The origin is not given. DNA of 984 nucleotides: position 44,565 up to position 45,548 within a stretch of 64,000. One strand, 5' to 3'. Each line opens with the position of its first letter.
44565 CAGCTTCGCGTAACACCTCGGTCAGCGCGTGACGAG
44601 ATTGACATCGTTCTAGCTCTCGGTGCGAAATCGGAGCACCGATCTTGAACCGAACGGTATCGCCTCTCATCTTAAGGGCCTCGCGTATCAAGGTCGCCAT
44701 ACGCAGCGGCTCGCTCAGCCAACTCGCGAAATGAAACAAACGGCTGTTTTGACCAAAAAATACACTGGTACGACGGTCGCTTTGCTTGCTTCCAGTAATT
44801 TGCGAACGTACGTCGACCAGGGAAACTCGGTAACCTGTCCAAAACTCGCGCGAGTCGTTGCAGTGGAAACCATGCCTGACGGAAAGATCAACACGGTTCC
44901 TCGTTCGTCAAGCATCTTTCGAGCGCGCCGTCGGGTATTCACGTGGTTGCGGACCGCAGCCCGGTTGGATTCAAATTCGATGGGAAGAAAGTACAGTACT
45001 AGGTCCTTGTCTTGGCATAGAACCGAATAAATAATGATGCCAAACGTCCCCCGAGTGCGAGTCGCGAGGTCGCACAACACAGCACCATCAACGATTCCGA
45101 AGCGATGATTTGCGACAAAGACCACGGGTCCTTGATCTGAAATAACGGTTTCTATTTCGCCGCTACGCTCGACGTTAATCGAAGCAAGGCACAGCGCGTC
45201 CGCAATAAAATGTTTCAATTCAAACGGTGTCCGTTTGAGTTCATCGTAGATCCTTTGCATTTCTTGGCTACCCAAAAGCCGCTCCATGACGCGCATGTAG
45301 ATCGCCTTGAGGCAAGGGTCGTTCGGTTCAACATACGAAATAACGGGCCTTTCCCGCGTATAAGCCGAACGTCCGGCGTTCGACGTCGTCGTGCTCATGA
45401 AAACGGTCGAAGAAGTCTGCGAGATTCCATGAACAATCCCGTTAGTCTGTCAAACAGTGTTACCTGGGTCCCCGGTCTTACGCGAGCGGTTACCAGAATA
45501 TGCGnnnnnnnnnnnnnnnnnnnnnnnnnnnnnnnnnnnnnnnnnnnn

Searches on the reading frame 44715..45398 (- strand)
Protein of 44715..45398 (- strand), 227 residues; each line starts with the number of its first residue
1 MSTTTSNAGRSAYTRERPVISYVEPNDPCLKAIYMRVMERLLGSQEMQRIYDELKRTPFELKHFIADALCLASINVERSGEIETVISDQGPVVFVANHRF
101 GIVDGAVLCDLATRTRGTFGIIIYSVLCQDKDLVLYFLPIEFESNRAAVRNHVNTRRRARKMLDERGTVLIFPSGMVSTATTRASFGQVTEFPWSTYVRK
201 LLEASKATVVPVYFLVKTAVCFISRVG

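Call 3: search_protein_families(library=pfam, proteins=[window:44715-45398:-], max_evalue=0.01)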
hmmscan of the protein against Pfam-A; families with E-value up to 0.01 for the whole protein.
window:44715-45398:- (227 aa): 2 families
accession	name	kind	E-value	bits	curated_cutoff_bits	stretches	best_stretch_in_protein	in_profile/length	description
PF19576.4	Acyltransf_2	-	1.2e-11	44.5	27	1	37-216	21-187/266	Acyltransferase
PF01553.26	Acyltransferase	-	5.7e-07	29.8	23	1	84-214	8-131/132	Acyltransferase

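Call 4: search_protein_families(library=ncbifam, proteins=[window:44715-45398:-], max_evalue=0.01)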
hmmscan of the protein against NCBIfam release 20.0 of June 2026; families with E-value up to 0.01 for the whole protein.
window:44715-45398:- (227 aa): 2 families
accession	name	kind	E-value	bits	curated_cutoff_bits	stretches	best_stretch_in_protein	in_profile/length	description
NF052615.1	orn_lipid_OlsF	equivalog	2e-18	66.3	620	1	24-222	16-204/570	bifunctional ornithine lipid synthase OlsF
NF053697.1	LyGlyAclTfGlsABct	equivalog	4.9e-13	48.9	260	1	35-220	24-199/267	lyso-glycine lipid O-acyltransferase GlsA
